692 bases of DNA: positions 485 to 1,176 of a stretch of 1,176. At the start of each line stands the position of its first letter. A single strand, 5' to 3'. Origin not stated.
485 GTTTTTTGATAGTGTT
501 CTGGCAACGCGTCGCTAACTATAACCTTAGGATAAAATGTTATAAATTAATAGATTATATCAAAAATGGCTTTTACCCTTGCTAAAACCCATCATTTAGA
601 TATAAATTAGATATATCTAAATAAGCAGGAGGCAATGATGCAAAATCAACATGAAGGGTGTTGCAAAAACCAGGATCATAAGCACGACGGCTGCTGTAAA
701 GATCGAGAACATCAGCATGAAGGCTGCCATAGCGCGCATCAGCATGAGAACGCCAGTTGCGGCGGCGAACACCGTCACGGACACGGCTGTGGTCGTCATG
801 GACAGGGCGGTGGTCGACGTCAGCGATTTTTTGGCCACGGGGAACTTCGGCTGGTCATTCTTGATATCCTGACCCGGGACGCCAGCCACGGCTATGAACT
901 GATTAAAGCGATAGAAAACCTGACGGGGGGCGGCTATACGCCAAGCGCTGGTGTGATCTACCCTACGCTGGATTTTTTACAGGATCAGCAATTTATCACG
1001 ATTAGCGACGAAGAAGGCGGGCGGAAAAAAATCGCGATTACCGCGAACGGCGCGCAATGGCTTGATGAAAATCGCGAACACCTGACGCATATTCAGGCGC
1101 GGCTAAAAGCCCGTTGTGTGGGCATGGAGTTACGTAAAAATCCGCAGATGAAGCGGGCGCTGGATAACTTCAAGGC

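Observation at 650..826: His/Cys-rich N-terminal tail with degenerate HEGCC(K) repeats on a PadR regulator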

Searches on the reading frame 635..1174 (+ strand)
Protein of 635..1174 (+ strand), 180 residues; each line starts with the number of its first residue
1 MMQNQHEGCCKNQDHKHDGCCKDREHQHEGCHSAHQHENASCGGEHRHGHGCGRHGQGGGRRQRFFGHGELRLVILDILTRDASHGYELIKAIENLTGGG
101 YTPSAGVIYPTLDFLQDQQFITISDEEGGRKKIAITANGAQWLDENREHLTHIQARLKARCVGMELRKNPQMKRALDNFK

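Call 10: search_protein_families(library=pfam, proteins=[window:635-1174:+], max_evalue=0.01)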
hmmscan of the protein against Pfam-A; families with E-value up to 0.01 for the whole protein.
window:635-1174:+ (180 aa): 1 family
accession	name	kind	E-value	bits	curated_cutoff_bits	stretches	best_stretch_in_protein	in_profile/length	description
PF03551.20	PadR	-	3.8e-14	52.9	27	1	75-143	1-73/75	Transcriptional regulator PadR-like family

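Call 12: search_protein_families(library=ncbifam, proteins=[window:635-1174:+], max_evalue=0.01)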
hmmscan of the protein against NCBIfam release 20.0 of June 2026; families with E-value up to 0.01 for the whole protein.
window:635-1174:+ (180 aa): 3 families
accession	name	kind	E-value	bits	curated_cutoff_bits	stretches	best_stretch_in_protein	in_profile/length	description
TIGR03433.1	padR_acidobact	paralog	5.1e-09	36.1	101.8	1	69-155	3-93/101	PadR family transcriptional regulator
NF006931.0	PRK09416.1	equivalog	2.3e-05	24.6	112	1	73-157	46-129/135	PadR family transcriptional regulator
NF053635.1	TransRegRv3488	equivalog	0.0055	16.9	140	1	78-154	13-92/98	Rv3488 family transcriptional regulator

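Call 14: find_related_loci(query=window:635-1174:+, collection=genome_contigs, flank=3000)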
Query window:635-1174:+ (180 aa) in genome_contigs; peptide patterns used: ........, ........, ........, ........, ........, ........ (x = any residue, [..] = any of these).
262 stretches matched a pattern; 164 encode a relative of the query (tblastn E <= 1e-3); the best 80 are kept; 80 distinct loci.
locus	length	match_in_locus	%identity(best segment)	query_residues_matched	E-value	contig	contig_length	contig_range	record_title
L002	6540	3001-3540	96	1-180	7e-117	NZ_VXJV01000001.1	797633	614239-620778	Salmonella enterica subsp. diarizonae strain CCUG 30040T contig_0000001, whole genome shotgun sequence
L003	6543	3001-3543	91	1-180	7e-97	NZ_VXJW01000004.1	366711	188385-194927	Salmonella enterica subsp. arizonae strain CCUG 6322T contig_0000004, whole genome shotgun sequence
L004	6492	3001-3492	68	2-180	1e-75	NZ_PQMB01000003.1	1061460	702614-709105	Citrobacter amalonaticus strain S646 scaffold3.1, whole genome shotgun sequence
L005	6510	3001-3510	73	1-180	8e-75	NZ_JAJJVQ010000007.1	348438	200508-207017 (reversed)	Citrobacter meridianamericanus strain BR102 NODE_7_length_348438_cov_61.1762, whole genome shotgun sequence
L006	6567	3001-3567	71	1-180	1e-74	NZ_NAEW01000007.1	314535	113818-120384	Citrobacter braakii strain ATCC 51113 CbraakiiATCC_L001_NODE_7_length_314535__29.653, whole genome shotgun sequence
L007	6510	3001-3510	72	1-180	6e-74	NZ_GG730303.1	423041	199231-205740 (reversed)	Citrobacter youngae ATCC 29220 Scfld4, whole genome shotgun sequence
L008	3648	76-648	70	1-180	4e-74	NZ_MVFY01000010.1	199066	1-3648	Citrobacter portucalensis strain A60 A60_S7_L001_NODE_10_length_199066_cov_22.3255, whole genome shotgun sequence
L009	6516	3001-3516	70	1-180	7e-73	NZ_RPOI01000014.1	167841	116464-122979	Citrobacter youngae strain CCUG 30791 citrobacter_youngae_CCUG30791T_0000014, whole genome shotgun sequence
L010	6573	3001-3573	64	1-180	3e-71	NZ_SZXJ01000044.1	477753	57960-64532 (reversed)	Citrobacter sp. wls619 contig2, whole genome shotgun sequence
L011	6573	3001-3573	64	1-180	3e-71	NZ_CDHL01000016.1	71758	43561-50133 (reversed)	Citrobacter pasteurii strain CIP 55.13, whole genome shotgun sequence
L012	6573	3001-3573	63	1-180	4e-71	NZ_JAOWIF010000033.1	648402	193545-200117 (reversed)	Citrobacter sp. Cu233 225, whole genome shotgun sequence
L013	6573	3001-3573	66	1-180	1e-70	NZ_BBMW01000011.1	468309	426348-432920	Citrobacter werkmanii NBRC 105721, whole genome shotgun sequence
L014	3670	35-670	61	1-180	8e-69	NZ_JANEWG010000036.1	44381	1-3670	Citrobacter sp. Awk 4 510132-22-36, whole genome shotgun sequence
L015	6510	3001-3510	71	2-180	1e-68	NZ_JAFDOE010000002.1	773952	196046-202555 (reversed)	Citrobacter sp. FP75 contig2, whole genome shotgun sequence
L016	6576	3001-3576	66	1-180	7e-68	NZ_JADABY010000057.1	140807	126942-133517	Citrobacter sp. Res13-Sevr-PEB04-36 seq_tig57, whole genome shotgun sequence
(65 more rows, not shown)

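Call 38: find_homologous_proteins(query=window:635-1174:+, max_evalue=1e-20)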
Query window:635-1174:+ (180 aa): 827 proteins with E <= 1e-20 among 1048 candidates; the best 120 are listed.
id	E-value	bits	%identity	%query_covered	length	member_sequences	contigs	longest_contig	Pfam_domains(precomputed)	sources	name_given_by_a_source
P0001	1.1e-117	409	98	100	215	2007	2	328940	PF03551.21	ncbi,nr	ncbi:PadR family transcriptional regulator [Salmonella enterica subsp. enterica serovar Reading]|nr:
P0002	8.9e-100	350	98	87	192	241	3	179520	PF03551.21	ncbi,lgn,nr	ncbi:PadR family transcriptional regulator [Salmonella enterica]|nr:PadR family transcriptional regu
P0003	1.2e-98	347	88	99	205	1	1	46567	PF03551.21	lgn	-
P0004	1.1e-93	331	89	99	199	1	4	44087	PF03551.21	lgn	-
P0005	1.5e-83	297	74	100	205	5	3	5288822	PF03551.21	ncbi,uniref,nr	ncbi:PadR family transcriptional regulator [Citrobacter freundii]|uniref:PadR family transcriptional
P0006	1.0e-80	288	73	99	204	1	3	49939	PF03551.21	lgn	-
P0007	2.6e-80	287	70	99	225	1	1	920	PF03551.21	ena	-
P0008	3.6e-80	286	92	75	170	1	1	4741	PF03551.21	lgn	-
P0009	5.8e-80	286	70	99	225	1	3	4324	PF03551.21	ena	-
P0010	6.2e-80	286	72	99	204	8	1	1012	PF03551.21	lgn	-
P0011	2.2e-79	284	72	99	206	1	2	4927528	PF03551.21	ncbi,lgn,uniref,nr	ncbi:PadR family transcriptional regulator [Citrobacter freundii]|uniref:PadR family transcriptional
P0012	6.7e-79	282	69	99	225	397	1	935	PF03551.21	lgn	-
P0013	8.0e-79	282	71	99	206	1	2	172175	PF03551.21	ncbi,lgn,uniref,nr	ncbi:PadR family transcriptional regulator [Citrobacter pasteurii]|uniref:PadR family transcriptiona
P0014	9.9e-79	282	66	99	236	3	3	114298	PF03551.21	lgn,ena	-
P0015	1.0e-78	282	72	99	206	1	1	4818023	PF03551.21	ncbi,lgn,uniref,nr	ncbi:PadR family transcriptional regulator [Citrobacter freundii]|uniref:PadR family transcriptional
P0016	1.0e-78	282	72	99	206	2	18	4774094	PF03551.21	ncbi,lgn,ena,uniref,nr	ncbi:PadR family transcriptional regulator [Citrobacter freundii]|uniref:PadR family transcriptional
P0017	1.1e-78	282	71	99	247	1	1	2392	PF03551.21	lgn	-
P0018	1.3e-78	281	67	99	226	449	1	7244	PF03551.21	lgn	-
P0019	1.4e-78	281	72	99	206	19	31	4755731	PF03551.21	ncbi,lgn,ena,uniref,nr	ncbi:MAG: PadR family transcriptional regulator [Citrobacter sp.]|uniref:PadR family transcriptional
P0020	1.4e-78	281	72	99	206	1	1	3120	PF03551.21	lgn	-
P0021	1.5e-78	281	70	99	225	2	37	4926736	PF03551.21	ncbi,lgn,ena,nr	ncbi:PadR family transcriptional regulator [Citrobacter portucalensis]|nr:PadR family transcriptiona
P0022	1.8e-78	281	73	99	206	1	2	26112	PF03551.21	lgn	-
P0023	2.5e-78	280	72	99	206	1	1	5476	PF03551.21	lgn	-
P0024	3.5e-78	280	72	99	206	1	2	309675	PF03551.21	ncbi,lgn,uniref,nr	ncbi:PadR family transcriptional regulator [Citrobacter freundii]|uniref:helix-turn-helix transcript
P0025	4.8e-78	279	72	99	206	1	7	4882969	PF03551.21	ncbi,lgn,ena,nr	ncbi:PadR family transcriptional regulator [Citrobacter freundii]|nr:PadR family transcriptional reg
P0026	5.0e-78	279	70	99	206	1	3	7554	PF03551.21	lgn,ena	-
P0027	6.7e-78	279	69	100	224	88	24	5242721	PF03551.21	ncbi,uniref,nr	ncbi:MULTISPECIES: PadR family transcriptional regulator [Citrobacter]|uniref:PadR family transcript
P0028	7.3e-78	279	72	99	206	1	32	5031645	PF03551.21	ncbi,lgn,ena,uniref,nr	ncbi:PadR family transcriptional regulator [Citrobacter freundii]|uniref:PadR family transcriptional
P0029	9.4e-78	279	71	99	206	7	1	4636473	PF03551.21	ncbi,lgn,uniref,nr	ncbi:PadR family transcriptional regulator [Citrobacter freundii]|uniref:helix-turn-helix transcript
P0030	1.8e-77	278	71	99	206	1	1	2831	PF03551.21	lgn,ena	-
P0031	2.5e-77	277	71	99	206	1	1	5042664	PF03551.21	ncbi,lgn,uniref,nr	ncbi:PadR family transcriptional regulator [Citrobacter freundii]|uniref:PadR family transcriptional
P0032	2.8e-77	277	70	99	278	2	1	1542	PF03551.21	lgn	-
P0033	2.9e-77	277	71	99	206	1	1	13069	PF03551.21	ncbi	ncbi:MAG: PadR family transcriptional regulator [Citrobacter sp.]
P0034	3.3e-77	277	70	99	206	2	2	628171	PF03551.21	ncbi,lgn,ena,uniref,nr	ncbi:PadR family transcriptional regulator [Citrobacter sp. FDAARGOS_156]|uniref:PadR family transcr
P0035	3.7e-77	277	71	99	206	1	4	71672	PF03551.21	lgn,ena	-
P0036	4.3e-77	276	70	99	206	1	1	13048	PF03551.21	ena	-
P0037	7.2e-77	276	62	99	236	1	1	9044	PF03551.21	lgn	-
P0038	9.0e-77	275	62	99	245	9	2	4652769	PF03551.21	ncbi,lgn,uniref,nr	ncbi:PadR family transcriptional regulator [Citrobacter sp. R56]|uniref:helix-turn-helix transcripti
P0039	1.4e-76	275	72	100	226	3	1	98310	PF03551.21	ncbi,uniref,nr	ncbi:helix-turn-helix transcriptional regulator [Citrobacter sp. S2-9]|uniref:Helix-turn-helix trans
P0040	4.4e-76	273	68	99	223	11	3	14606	PF03551.21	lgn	-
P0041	5.7e-76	273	66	99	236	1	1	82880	PF03551.21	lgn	-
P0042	5.9e-76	273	65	99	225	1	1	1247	PF03551.21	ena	-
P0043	1.8e-75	271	71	99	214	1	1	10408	PF03551.21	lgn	-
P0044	3.7e-72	260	67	99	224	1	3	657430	PF03551.21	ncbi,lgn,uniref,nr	ncbi:PadR family transcriptional regulator [Citrobacter sedlakii]|uniref:PadR family transcriptional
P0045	1.6e-71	258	66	99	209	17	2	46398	PF03551.21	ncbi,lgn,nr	ncbi:DNA-binding transcriptional regulator NfeR [Escherichia marmotae]|nr:DNA-binding transcriptiona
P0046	1.9e-71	258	66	99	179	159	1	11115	PF03551.21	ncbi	ncbi:DNA-binding transcriptional regulator NfeR, partial [Escherichia coli]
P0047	2.5e-71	258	68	99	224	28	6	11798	PF03551.21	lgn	-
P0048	9.7e-71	256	64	99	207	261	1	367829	PF03551.21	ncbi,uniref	ncbi:DNA-binding transcriptional regulator NfeR [Escherichia coli]|uniref:DNA-binding transcriptiona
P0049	2.1e-70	255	65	99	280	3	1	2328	PF03551.21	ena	-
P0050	5.9e-70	253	100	64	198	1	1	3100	PF03551.21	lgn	-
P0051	8.9e-70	253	64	99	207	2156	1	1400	PF03551.21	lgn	-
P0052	9.9e-70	252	61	99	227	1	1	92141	PF03551.21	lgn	-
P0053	2.3e-68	248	84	66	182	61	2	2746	PF03551.21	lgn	-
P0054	1.2e-67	246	82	65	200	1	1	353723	PF03551.21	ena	-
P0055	1.4e-67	245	72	81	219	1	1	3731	PF03551.21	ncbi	-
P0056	1.7e-67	245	68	99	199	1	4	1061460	PF03551.21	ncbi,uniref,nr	ncbi:PadR family transcriptional regulator [Citrobacter amalonaticus]|uniref:PadR family transcripti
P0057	1.8e-67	245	67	92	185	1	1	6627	PF03551.21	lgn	-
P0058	3.3e-67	244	83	66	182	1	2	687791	PF03551.21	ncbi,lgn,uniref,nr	ncbi:PadR family transcriptional regulator [Lelliottia nimipressuralis]|uniref:PadR family transcrip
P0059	5.0e-67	244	83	66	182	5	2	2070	PF03551.21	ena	-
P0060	6.1e-67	243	97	64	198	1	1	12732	PF03551.21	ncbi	-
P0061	9.1e-67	243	83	66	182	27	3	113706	PF03551.21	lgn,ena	-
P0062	1.5e-66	242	71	86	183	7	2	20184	PF03551.21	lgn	-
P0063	2.1e-66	242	66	92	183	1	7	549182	PF03551.21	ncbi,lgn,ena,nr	ncbi:TPA: PadR family transcriptional regulator [Citrobacter freundii]|nr:PadR family transcriptiona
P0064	6.6e-66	240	67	88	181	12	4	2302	PF03551.21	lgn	-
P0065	1.3e-65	239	81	65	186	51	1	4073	PF03551.21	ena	-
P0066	1.7e-65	239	84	66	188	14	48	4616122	PF03551.21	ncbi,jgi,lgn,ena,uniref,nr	ncbi:PadR family transcriptional regulator [Enterobacteriaceae bacterium 155047]|uniref:PadR family 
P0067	2.0e-65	238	83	67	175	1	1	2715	PF03551.21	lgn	-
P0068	2.4e-65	238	84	66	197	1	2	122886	PF03551.21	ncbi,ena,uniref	ncbi:PadR family transcriptional regulator [Huaxiibacter chinensis]|uniref:PadR family transcription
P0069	5.6e-65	237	83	66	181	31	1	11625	PF03551.21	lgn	-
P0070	6.5e-65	237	86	65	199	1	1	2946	PF03551.21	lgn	-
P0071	7.4e-65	236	80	66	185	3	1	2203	PF03551.21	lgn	-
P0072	8.3e-65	236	80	66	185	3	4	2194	PF03551.21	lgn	-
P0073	8.8e-65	236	65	100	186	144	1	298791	PF03551.21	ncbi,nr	ncbi:PadR family transcriptional regulator [Citrobacter farmeri]|nr:PadR family transcriptional regu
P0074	9.1e-65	236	68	81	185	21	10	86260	PF03551.21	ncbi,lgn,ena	-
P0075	1.7e-64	235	81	75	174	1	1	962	PF03551.21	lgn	-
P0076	1.9e-64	235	84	67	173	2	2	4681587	PF03551.21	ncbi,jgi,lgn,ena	-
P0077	2.4e-64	235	85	65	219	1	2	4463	PF03551.21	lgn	-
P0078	2.6e-64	235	83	66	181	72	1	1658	PF03551.21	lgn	-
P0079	4.0e-64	234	99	62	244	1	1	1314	PF08021.18,PF03551.21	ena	-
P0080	4.3e-64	234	83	67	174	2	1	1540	PF03551.21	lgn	-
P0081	4.3e-64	234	83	66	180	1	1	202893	PF03551.21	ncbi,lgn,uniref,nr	ncbi:PadR family transcriptional regulator [Lelliottia amnigena]|uniref:PadR family transcriptional 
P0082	7.0e-64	233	81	75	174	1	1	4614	PF03551.21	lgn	-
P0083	7.0e-64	233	81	75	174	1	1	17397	PF03551.21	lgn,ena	-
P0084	7.4e-64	233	83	66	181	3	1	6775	PF03551.21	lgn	-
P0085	1.6e-63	232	80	75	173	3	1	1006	PF03551.21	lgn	-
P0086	1.8e-63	232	81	75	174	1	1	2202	PF03551.21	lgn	-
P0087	2.0e-63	232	83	66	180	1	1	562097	PF03551.21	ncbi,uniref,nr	ncbi:PadR family transcriptional regulator [Lelliottia amnigena]|uniref:PadR family transcriptional 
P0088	2.3e-63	232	66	92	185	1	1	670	PF03551.21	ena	-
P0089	3.3e-63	231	82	66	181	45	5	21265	PF03551.21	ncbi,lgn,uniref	ncbi:PadR family transcriptional regulator [Leclercia sp. M50]|uniref:PadR family transcriptional re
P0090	8.5e-63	230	80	66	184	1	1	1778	PF03551.21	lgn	-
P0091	2.3e-62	228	73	84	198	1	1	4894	PF03551.21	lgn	-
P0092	2.3e-62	228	72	81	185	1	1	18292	PF03551.21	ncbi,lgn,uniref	ncbi:PadR family transcriptional regulator [Phytobacter sp. V91]|uniref:PadR family transcriptional 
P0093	2.4e-62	228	81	67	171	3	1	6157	PF03551.21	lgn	-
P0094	2.7e-62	228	82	67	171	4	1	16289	PF03551.21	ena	-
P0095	3.7e-62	228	73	84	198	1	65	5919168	PF03551.21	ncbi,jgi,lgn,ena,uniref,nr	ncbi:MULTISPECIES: PadR family transcriptional regulator [Enterobacteriaceae]|jgi:DNA-binding PadR f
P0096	3.8e-62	228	68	92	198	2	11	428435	PF03551.21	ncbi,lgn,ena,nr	ncbi:DNA-binding transcriptional regulator, PadR family [Phytobacter palmae]|nr:DNA-binding transcri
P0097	4.5e-62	227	79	65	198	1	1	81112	PF03551.21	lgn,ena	-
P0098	5.1e-62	227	80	66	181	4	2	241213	PF03551.21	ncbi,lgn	-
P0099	5.5e-62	227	73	84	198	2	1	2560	PF03551.21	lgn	-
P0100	5.5e-62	227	73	84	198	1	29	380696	PF03551.21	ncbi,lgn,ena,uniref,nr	ncbi:PadR family transcriptional regulator [Phytobacter diazotrophicus]|uniref:PadR family transcrip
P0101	6.4e-62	227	73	84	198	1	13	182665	PF03551.21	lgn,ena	-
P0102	6.4e-62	227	85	64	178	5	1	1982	PF03551.21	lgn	-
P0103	7.3e-62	227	73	84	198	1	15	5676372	PF03551.21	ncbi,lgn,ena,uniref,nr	ncbi:PadR family transcriptional regulator [Enterobacteriaceae bacterium A-F18]|uniref:PadR family t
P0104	8.4e-62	226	73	81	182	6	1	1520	PF03551.21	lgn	-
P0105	9.8e-62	226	72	84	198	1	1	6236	PF03551.21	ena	-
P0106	1.1e-61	226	80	66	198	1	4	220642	PF03551.21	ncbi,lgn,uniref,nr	ncbi:PadR family transcriptional regulator [Phytobacter diazotrophicus]|uniref:PadR family transcrip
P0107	1.2e-61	226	72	84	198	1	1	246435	PF03551.21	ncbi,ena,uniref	ncbi:PadR family transcriptional regulator [Phytobacter sp. RSE-02]|uniref:PadR family transcription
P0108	1.8e-61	225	78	74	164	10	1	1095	PF03551.21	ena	-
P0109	1.9e-61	225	72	81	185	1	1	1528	PF03551.21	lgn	-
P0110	2.2e-61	225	79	74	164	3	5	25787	PF03551.21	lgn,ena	-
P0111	2.8e-61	225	72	84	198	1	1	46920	PF03551.21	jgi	jgi:DNA-binding PadR family transcriptional regulator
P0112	2.8e-61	225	72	84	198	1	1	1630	PF03551.21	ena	-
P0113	2.8e-61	225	72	84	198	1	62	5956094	PF03551.21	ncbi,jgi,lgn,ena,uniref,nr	ncbi:PadR family transcriptional regulator [Phytobacter diazotrophicus]|jgi:DNA-binding PadR family 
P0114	2.8e-61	225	78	74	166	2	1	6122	PF03551.21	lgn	-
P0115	3.4e-61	225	79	65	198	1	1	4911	PF03551.21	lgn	-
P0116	3.5e-61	224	71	84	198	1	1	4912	PF03551.21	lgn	-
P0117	4.1e-61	224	72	84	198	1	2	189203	PF03551.21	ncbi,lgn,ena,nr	ncbi:PadR family transcriptional regulator [Grimontella sp. AG753]|nr:PadR family transcriptional re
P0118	4.2e-61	224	82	70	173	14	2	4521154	PF03551.21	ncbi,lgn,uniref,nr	ncbi:PadR family transcriptional regulator [Leclercia pneumoniae]|uniref:PadR family transcriptional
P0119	4.2e-61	224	80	67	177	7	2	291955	PF03551.21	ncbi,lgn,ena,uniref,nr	ncbi:PadR family transcriptional regulator [Pseudenterobacter timonensis]|uniref:PadR family transcr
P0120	4.8e-61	224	72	84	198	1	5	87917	PF03551.21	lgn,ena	-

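Call 41: find_encoding_contigs(protein=P0002, flank=1500, max_places=4)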
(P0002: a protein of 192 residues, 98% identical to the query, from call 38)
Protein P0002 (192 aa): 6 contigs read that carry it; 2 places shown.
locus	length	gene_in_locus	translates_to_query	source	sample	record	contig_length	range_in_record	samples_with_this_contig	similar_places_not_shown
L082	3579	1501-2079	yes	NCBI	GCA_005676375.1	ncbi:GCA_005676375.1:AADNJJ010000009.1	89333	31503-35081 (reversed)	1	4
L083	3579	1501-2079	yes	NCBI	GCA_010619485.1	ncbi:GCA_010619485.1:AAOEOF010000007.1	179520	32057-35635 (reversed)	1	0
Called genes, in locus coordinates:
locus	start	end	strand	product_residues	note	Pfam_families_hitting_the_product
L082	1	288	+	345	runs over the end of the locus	PF24624:Int_N, PF00589:Phage_integrase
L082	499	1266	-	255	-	PF08021:FAD_binding_9, PF04954:SIP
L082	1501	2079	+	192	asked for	PF03551:PadR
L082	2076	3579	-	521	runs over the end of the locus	PF02203:TarH, PF12729:4HB_MCP_1, PF00672:HAMP, PF00015:MCPsignal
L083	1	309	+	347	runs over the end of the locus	PF24624:Int_N, PF00589:Phage_integrase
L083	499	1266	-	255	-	PF08021:FAD_binding_9, PF04954:SIP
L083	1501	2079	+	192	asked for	PF03551:PadR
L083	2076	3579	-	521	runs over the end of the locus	PF02203:TarH, PF12729:4HB_MCP_1, PF00672:HAMP, PF00015:MCPsignal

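Call 42: list_cluster_members(proteins=[P0002, P0001, P0004, P0060])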
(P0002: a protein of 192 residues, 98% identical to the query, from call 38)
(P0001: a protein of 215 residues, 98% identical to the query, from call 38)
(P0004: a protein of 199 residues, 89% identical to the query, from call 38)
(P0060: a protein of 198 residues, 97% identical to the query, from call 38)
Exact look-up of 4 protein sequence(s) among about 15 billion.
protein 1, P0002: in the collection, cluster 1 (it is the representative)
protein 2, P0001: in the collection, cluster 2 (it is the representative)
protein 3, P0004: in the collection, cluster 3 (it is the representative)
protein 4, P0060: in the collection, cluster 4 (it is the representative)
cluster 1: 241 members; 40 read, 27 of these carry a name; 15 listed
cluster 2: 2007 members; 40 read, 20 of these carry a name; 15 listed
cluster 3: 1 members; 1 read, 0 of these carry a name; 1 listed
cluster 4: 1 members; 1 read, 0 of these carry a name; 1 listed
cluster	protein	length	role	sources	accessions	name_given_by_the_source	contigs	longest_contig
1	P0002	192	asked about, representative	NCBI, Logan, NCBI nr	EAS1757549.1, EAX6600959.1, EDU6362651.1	PadR family transcriptional regulator [Salmonella enterica]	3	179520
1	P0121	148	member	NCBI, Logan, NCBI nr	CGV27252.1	transcriptional regulator [Salmonella enterica subsp. enterica serovar Typhi]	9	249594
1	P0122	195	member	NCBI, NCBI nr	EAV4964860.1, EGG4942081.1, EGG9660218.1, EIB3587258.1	PadR family transcriptional regulator [Salmonella enterica]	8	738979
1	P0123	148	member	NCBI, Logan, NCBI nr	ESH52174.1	putative transcriptional regulator [Salmonella enterica subsp. enterica serovar ...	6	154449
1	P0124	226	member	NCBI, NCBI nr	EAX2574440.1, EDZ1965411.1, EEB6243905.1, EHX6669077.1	PadR family transcriptional regulator, partial [Salmonella enterica] | PadR family transcriptional regulator [Salmonella enterica]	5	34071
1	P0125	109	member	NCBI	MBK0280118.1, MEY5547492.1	PadR family transcriptional regulator, partial [Salmonella enterica subsp. enterica ...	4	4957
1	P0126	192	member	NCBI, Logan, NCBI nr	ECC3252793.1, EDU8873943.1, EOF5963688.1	PadR family transcriptional regulator [Salmonella enterica] | PadR family transcriptional regulator [Salmonella enterica subsp. enterica]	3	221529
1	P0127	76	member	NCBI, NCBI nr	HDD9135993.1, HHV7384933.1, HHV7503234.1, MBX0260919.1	TPA: PadR family transcriptional regulator, partial [Escherichia fergusonii] | PadR family transcriptional regulator [Salmonella enterica subsp. enterica serovar Typhi]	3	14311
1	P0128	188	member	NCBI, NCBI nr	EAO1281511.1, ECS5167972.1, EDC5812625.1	PadR family transcriptional regulator, partial [Salmonella enterica] | PadR family transcriptional regulator [Salmonella enterica]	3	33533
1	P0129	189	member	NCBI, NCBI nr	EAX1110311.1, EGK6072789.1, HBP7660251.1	TPA: PadR family transcriptional regulator, partial [Salmonella enterica subsp. enterica ... | PadR family transcriptional regulator [Salmonella enterica]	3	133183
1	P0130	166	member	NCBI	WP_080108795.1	PadR family transcriptional regulator, partial [Salmonella enterica]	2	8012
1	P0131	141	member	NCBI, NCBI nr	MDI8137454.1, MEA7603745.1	PadR family transcriptional regulator, partial [Salmonella enterica subsp. enterica ... | PadR family transcriptional regulator [Salmonella enterica subsp. enterica serovar ...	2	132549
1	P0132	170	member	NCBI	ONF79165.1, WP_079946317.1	PadR family transcriptional regulator, partial [Salmonella enterica subsp. enterica ...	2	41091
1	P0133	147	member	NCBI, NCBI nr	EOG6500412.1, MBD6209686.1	PadR family transcriptional regulator, partial [Salmonella enterica subsp. enterica ... | PadR family transcriptional regulator [Salmonella enterica subsp. enterica serovar ...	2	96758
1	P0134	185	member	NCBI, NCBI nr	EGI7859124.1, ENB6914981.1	PadR family transcriptional regulator, partial [Salmonella enterica] | PadR family transcriptional regulator [Salmonella enterica]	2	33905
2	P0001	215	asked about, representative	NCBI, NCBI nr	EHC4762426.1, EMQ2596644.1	PadR family transcriptional regulator [Salmonella enterica subsp. enterica serovar ...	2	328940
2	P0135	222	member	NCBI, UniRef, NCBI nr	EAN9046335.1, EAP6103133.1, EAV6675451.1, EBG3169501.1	TPA: PadR family transcriptional regulator [Salmonella enterica] | PadR family transcriptional regulator n=1 Tax=Salmonella enterica subsp. enterica serovar ... | PadR family transcriptional regulator [Salmonella enterica]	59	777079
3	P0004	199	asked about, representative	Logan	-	-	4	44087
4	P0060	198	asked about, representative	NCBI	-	-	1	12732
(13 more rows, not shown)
